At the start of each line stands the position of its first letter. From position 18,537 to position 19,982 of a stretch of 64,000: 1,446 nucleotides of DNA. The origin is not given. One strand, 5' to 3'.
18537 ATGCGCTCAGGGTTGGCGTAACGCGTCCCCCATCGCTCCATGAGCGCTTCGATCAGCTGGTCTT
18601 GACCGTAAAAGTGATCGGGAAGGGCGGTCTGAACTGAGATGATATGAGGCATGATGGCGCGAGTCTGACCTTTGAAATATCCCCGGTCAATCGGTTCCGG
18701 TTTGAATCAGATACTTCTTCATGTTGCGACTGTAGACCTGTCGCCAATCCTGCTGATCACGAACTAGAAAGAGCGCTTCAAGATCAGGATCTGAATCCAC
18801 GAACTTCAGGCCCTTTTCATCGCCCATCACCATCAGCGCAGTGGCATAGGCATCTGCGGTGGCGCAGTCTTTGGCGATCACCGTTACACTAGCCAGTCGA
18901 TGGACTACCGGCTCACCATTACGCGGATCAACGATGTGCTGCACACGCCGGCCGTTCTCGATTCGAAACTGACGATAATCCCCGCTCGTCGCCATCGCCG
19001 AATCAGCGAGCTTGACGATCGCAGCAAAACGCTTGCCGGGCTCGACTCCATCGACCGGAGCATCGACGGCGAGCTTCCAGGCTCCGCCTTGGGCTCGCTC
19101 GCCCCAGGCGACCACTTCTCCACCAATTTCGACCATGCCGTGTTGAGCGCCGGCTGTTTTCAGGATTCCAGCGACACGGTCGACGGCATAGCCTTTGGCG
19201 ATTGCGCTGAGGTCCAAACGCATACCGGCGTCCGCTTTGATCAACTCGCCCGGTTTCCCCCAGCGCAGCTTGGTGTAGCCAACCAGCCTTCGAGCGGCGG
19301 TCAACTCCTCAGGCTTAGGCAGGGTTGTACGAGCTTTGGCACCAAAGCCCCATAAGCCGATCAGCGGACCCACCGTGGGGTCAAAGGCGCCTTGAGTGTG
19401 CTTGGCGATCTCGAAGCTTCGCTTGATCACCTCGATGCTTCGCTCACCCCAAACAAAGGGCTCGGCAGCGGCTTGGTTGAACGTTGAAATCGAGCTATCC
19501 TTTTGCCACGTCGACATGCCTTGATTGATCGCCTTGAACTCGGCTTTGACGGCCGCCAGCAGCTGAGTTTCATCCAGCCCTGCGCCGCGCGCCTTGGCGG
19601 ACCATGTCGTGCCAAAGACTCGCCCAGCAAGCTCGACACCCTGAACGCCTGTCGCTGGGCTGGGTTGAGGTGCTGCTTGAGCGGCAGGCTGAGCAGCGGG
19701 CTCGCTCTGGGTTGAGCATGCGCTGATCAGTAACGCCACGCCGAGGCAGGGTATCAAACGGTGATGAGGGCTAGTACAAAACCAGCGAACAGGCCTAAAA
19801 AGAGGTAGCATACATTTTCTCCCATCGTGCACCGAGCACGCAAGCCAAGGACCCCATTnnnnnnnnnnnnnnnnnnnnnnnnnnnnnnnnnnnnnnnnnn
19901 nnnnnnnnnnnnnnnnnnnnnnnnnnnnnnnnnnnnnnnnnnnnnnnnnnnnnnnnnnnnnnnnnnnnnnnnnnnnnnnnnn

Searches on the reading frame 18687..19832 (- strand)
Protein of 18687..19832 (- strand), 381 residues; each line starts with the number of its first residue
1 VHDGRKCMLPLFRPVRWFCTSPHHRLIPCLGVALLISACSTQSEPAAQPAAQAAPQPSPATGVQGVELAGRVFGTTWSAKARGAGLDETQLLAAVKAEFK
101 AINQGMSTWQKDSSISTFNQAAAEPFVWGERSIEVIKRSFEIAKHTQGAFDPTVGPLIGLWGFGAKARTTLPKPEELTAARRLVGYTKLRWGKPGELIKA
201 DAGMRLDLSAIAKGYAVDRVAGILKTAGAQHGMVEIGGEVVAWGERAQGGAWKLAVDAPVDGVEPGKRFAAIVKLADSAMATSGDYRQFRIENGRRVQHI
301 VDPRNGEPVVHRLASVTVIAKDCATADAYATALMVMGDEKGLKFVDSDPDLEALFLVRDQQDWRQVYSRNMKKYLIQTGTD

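Call 68: search_protein_families(library=pfam, proteins=[window:18687-19832:-], max_evalue=0.00001)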
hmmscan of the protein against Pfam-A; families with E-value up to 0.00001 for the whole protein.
window:18687-19832:- (381 aa): 1 family
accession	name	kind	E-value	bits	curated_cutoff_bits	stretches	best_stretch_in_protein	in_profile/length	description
PF02424.20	ApbE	-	4.3e-88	295.7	25.6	1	73-355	1-266/266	ApbE family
